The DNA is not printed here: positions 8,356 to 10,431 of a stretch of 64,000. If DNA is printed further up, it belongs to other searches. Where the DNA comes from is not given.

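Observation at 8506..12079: Tandem CHASE2-like sensor kinases with reciprocal, complementary defects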

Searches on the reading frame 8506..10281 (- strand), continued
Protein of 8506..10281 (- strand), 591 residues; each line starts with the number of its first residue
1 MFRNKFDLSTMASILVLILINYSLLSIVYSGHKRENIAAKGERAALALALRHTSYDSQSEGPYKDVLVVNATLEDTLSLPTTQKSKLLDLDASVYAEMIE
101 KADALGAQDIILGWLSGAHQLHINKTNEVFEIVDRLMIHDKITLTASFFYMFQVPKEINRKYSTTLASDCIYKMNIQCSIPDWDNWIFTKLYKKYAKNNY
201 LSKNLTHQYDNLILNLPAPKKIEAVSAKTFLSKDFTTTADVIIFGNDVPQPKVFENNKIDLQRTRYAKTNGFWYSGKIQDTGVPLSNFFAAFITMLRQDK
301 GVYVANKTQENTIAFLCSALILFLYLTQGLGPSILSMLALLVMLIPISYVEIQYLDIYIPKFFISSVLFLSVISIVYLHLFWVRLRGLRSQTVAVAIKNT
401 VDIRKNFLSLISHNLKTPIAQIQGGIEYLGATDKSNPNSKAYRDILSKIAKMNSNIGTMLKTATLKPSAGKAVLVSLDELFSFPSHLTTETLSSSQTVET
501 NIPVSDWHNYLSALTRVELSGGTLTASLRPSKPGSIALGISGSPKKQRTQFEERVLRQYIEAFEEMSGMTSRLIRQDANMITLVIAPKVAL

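Call 35: find_encoding_contigs(protein=P0075, flank=6000, max_places=1)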
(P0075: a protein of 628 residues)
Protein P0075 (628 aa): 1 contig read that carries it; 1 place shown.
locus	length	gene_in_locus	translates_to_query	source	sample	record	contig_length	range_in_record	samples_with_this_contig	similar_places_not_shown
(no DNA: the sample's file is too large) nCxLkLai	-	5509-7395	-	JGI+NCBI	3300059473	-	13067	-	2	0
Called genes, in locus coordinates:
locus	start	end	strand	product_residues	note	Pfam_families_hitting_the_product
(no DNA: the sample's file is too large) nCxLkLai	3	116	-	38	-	?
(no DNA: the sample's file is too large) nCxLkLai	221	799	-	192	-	PF00583:Acetyltransf_1, PF13444:Acetyltransf_5 (faint), PF13508:Acetyltransf_7 (weak)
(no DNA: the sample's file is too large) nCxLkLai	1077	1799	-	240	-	PF20772:TACO1_YebC_N, PF01709:Transcrip_reg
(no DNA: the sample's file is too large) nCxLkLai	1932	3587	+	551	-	PF01368:DHH, PF02272:DHHA1, PF17768:RecJ_OB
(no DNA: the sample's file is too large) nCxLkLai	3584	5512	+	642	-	PF05226:CHASE2, PF02518:HATPase_c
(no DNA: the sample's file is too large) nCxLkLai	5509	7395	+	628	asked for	-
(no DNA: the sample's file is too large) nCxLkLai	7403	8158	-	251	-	PF00383:dCMP_cyt_deam_1, PF14439:Bd3614-deam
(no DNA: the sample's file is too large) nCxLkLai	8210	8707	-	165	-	PF00186:DHFR_1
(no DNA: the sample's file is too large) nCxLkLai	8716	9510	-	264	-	PF00303:Thymidylat_synt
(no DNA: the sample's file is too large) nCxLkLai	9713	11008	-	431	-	PF00916:Sulfate_transp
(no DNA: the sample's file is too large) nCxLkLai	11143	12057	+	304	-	PF00126:HTH_1, PF03466:LysR_substrate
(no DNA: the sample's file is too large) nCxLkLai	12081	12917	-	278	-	PF06966:DUF1295, PF02544:Steroid_dh (weak)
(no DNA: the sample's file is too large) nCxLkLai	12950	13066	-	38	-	?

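Call 36: find_encoding_contigs(protein=P0085, flank=6000, max_places=1)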
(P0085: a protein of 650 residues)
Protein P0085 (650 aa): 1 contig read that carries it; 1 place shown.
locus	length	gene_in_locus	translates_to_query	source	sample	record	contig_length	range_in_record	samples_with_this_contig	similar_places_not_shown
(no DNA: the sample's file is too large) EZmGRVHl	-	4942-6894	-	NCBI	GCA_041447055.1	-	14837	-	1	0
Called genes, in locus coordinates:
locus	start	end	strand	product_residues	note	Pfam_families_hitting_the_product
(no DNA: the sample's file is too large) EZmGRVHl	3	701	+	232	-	?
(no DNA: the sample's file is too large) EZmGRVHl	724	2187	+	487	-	-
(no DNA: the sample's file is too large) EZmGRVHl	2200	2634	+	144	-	-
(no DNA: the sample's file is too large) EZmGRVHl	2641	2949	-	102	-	PF09723:Zn_ribbon_8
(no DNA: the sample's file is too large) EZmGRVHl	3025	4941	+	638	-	PF05226:CHASE2, PF02518:HATPase_c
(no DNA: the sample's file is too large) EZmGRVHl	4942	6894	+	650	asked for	PF05226:CHASE2 (faint)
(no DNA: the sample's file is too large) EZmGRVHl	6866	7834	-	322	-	-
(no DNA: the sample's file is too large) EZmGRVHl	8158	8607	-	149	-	PF01668:SmpB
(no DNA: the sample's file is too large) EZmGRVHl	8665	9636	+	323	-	PF01479:S4 (weak), PF00849:PseudoU_synth_2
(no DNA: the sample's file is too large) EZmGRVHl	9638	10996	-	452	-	PF13428:TPR_14 (faint), PF13485:Peptidase_MA_2 (weak)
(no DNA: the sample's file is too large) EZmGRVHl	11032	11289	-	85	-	PF00462:Glutaredoxin, PF13417:GST_N_3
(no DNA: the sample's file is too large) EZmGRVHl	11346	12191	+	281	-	PF01656:CbiA, PF02374:ArsA_ATPase (weak), PF09140:MipZ, PF10609:ParA, PF13614:AAA_31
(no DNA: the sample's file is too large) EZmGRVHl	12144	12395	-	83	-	-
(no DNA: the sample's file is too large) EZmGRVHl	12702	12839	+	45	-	-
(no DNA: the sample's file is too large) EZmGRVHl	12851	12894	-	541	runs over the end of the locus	PF05157:MshEN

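Call 48: predict_structure(alignment_id=A6)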
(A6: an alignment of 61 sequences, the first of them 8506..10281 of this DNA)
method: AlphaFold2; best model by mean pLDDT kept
length: 591 residues; sequences in the alignment: 61
mean_pLDDT: 88.5   pTM: 0.75
mean pLDDT of the five models: 88.5, 88.4, 86.3, 85.9, 84.7
residues with pLDDT >= 90: 377; 70-90: 154; 50-70: 42; < 50: 18
segments of 3 or more residues with pLDDT < 50: 485-495
pLDDT, mean of each block of 10 residues (from residue 1): 65 93 97 95 95 86 95 98 94 97 98 93 84 97 95 94 96 95 95 97 96 97 98 97 98 96 94 85 97 97 97 98 97 97 96 97 97 95 91 87 85 90 92 84 90 89 70 64 51 46 75 83 72 73 73 90 84 79 71 34
secondary structure, 60 per line:
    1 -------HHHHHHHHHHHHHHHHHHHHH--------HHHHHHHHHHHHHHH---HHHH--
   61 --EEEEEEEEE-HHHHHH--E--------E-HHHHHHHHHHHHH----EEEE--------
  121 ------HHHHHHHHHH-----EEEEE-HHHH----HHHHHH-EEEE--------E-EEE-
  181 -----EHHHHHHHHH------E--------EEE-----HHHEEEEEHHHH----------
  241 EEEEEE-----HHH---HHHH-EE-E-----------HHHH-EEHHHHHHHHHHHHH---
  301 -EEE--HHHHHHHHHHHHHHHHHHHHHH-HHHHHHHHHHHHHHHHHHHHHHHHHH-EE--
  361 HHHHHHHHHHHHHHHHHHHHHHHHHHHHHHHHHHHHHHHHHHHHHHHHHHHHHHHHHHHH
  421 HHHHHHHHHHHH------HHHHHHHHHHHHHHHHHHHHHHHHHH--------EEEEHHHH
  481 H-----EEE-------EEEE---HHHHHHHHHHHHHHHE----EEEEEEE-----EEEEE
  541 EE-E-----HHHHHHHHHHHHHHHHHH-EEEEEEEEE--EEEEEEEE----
elements in order: H8-28 H37-51 H55-58 E63-71 H73-78 H92-104 E109-112 H127-136 E142-146 H148-151 H156-161 E163-166 E177-179 H187-195 E211-213 E222-226 H227-230 E241-246 H258-261 H278-281 H285-297 E302-304 H307-328 H330-355 H361-432 H439-464 E473-476 H477-481 E487-489 E497-500 H504-518 E524-530 E536-542 H550-567 E569-577 E580-587

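Call 53: fold_search(model_id=the predicted structure, library=pdb)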
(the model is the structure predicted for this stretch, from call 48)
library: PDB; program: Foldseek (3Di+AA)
matches with E <= 10: 729; with E <= 0.001: 84
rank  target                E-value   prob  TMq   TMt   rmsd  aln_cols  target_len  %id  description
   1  9jfj_C                2.2e-06  1.00  0.27  0.61   5.1       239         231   12  Crystal structure of the cytoplasmic domain of ZraS in ADP-bound form (released 2025-03-26)
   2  5c93_A                2.2e-06  1.00  0.21  0.45   8.2       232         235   16  Histidine kinase with ATP (released 2016-07-27)
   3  9jfj_A                3.0e-06  1.00  0.27  0.60   5.1       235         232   13  Crystal structure of the cytoplasmic domain of ZraS in ADP-bound form (released 2025-03-26)
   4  6dk7_E                3.3e-06  1.00  0.24  0.57   4.8       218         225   11  RetS histidine kinase region with cobalt (released 2019-03-20)
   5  4zki_A                4.4e-06  1.00  0.21  0.47   7.9       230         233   16  The crystal structure of Histidine Kinase YycG with ADP (released 2016-05-04)
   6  4u7n_A                6.7e-06  1.00  0.22  0.52   6.9       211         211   15  Inactive structure of histidine kinase (released 2015-09-02)
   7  9eut_A                7.5e-06  1.00  0.20  0.17  12.7       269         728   10  Cryo-EM structure of the full-length Pseudomonas aeruginosa bacteriophytochrome in its Pr state (released 2024-09-04)
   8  6lgq_C                8.8e-06  1.00  0.24  0.54   6.0       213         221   16  The crystal complex structure of histidine kinase and response regulator (released 2020-12-09)
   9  4u7o_A                8.8e-06  1.00  0.21  0.46   8.0       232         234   15  Active histidine kinase bound with ATP (released 2015-09-02)
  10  9jfj_D                8.8e-06  1.00  0.17  0.39  16.3       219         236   13  Crystal structure of the cytoplasmic domain of ZraS in ADP-bound form (released 2025-03-26)
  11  6dk7_G                9.3e-06  1.00  0.24  0.57   4.7       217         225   11  RetS histidine kinase region with cobalt (released 2019-03-20)
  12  4u7n_B                1.3e-05  1.00  0.22  0.53   6.6       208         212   14  Inactive structure of histidine kinase (released 2015-09-02)
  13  9jfj_B                1.4e-05  1.00  0.18  0.42  16.4       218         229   12  Crystal structure of the cytoplasmic domain of ZraS in ADP-bound form (released 2025-03-26)
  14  7n0e_B                1.9e-05  1.00  0.23  0.58   5.3       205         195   15  Co-complex of the histidine kinase region of RetS and the dimerization and histidine phosphotransfer domain of GacS (released 2022-03-09)
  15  6dk7_C                3.2e-05  1.00  0.24  0.58   4.7       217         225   11  RetS histidine kinase region with cobalt (released 2019-03-20)
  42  4fmt_B                1.2e-04  1.00  0.19  0.42   7.9       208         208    9  Crystal structure of a ChpT protein (CC_3470) from Caulobacter crescentus CB15 at 2.30 A resolution (released 2012-07-25)
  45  4fmt_A                1.4e-04  1.00  0.19  0.43   7.4       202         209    8  Crystal structure of a ChpT protein (CC_3470) from Caulobacter crescentus CB15 at 2.30 A resolution (released 2012-07-25)
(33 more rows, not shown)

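Call 58: find_encoding_contigs(protein=P0095, flank=5000, max_places=1)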
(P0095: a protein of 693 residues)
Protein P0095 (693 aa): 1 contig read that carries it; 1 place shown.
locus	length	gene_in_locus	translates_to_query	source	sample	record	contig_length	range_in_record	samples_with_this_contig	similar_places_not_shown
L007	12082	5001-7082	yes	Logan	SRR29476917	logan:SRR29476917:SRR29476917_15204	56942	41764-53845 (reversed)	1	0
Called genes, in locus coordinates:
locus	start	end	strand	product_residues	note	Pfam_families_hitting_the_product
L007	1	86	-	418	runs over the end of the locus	PF01571:GCV_T, PF08669:GCV_T_C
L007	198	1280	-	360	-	PF14238:DUF4340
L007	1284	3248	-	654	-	PF09822:ABC_transp_aux (faint)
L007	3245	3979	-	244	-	PF01061:ABC2_membrane (weak), PF12679:ABC2_membrane_2, PF12698:ABC2_membrane_3 (weak), PF13346:ABC2_membrane_5 (weak)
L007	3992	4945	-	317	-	PF00005:ABC_tran, PF13304:AAA_21 (faint)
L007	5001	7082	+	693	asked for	-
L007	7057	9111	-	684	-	PF25225:DUF7843, PF13387:Lnb_N, PF25222:DUF7840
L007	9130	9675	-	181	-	PF11220:DUF3015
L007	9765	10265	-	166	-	PF11220:DUF3015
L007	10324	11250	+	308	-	PF20434:BD-FAE (faint), PF00561:Abhydrolase_1 (weak), PF02129:Peptidase_S15 (weak), PF12146:Hydrolase_4, PF12697:Abhydrolase_6, PF07859:Abhydrolase_3 (weak), PF00326:Peptidase_S9 (faint), PF01738:DLH (faint)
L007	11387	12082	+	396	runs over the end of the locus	PF01073:3Beta_HSD, PF01370:Epimerase, PF02719:Polysacc_synt_2, PF04321:RmlD_sub_bind (faint), PF07993:NAD_binding_4, PF13460:NAD_binding_10 (faint)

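Call 59: find_encoding_contigs(protein=P0120, flank=5000, max_places=1)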
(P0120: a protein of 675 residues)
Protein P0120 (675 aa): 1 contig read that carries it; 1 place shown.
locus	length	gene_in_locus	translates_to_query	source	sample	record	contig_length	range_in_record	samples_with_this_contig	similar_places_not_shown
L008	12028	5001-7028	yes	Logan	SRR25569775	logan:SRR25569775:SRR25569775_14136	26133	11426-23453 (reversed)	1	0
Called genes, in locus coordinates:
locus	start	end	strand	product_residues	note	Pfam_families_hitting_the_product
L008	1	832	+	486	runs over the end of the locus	-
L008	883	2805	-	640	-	PF02824:TGS, PF07973:tRNA_SAD, PF00587:tRNA-synt_2b, PF03129:HGTP_anticodon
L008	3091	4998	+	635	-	PF02518:HATPase_c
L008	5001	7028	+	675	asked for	-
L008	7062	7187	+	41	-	-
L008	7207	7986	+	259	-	PF00072:Response_reg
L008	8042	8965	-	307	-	PF00698:Acyl_transf_1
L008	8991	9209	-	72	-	PF01783:Ribosomal_L32p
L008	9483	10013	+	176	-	PF02620:YceD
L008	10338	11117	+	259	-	PF00318:Ribosomal_S2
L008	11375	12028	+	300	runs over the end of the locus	PF25025:EF-Ts_N (faint), PF00889:EF_TS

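Call 60: find_encoding_contigs(protein=P0196, flank=5000, max_places=1)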
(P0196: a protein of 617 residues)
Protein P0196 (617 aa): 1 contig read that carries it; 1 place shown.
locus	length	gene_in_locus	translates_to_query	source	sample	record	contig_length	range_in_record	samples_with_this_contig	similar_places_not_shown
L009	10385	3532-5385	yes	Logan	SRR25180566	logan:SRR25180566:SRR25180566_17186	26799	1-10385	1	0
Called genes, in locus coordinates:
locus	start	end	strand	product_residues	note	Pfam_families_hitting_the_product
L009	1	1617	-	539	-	?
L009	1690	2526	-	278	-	-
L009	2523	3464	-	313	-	PF06574:FAD_syn, PF01467:CTP_transf_like (weak), PF01687:Flavokinase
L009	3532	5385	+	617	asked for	PF05226:CHASE2, PF00512:HisKA, PF02518:HATPase_c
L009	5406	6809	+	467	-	PF00072:Response_reg, PF00158:Sigma54_activat, PF14532:Sigma54_activ_2, PF00004:AAA (weak), PF07724:AAA_2 (weak), PF07728:AAA_5, PF25601:AAA_lid_14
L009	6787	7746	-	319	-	PF01075:Glyco_transf_9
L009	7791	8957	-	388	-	PF01075:Glyco_transf_9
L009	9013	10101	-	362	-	PF11306:DUF3108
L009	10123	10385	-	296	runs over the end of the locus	PF03279:Lip_A_acyltrans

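Call 70: search_protein_families(library=pfam, proteins=[L008:7207-7986:+, L008:3091-4998:+, L007:5001-7082:+], max_evalue=0.001)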
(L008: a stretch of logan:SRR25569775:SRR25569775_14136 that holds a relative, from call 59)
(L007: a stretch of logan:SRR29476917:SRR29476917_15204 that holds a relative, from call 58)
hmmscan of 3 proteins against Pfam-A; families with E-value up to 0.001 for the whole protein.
L008:7207-7986:+ (259 aa): 1 family
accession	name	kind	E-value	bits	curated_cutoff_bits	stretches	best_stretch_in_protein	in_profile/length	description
PF00072.30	Response_reg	-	9.2e-21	74.5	30.2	1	7-118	1-110/111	Response regulator receiver domain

L008:3091-4998:+ (635 aa): 1 family
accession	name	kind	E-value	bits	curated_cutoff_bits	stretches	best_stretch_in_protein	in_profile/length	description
PF02518.31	HATPase_c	-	3.1e-23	82.8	26.4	1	527-634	2-106/111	Histidine kinase-, DNA gyrase B-, and HSP90-like ATPase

L007:5001-7082:+ (693 aa): 2 families
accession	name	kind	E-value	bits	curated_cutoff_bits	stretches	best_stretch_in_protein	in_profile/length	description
PF00512.31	HisKA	-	4.4e-05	23.9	26.9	1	431-476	2-44/66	His Kinase A (phospho-acceptor) domain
PF05226.16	CHASE2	-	5.7e-05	23.2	26.3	1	59-348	17-255/257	CHASE2 domain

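Call 77: find_related_loci(query=A6, collection=metagenome_contigs, flank=4000)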
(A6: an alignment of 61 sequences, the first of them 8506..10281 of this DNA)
Query A6 (591 aa) in metagenome_contigs; peptide patterns used: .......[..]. (x = any residue, [..] = any of these).
29 stretches matched a pattern; 20 encode a relative of the query (tblastn E <= 1e-3); 20 distinct loci.
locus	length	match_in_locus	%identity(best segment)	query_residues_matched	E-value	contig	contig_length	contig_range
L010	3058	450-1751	32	5-430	4e-53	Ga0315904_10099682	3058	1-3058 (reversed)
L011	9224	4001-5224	31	28-436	2e-48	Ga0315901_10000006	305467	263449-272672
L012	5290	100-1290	30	24-421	5e-47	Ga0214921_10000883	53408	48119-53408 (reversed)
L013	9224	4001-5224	29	28-436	9e-47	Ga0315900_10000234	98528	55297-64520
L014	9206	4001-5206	28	27-427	7e-39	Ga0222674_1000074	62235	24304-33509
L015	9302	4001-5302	29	29-465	2e-38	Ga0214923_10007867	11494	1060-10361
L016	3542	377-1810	27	5-499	4e-38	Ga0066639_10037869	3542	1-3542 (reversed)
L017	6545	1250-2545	25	2-431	6e-38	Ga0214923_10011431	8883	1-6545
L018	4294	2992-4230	28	15-429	2e-33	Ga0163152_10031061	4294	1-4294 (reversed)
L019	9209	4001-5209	24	27-424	2e-24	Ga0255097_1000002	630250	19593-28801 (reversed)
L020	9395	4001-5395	24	23-480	3e-24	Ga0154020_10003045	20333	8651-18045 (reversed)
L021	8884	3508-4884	23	18-469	7e-20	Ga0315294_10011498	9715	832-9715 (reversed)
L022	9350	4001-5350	23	27-466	6e-19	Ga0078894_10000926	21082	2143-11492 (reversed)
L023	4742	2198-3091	24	154-448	7e-14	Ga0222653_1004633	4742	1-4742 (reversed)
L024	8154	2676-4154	20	14-482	2e-13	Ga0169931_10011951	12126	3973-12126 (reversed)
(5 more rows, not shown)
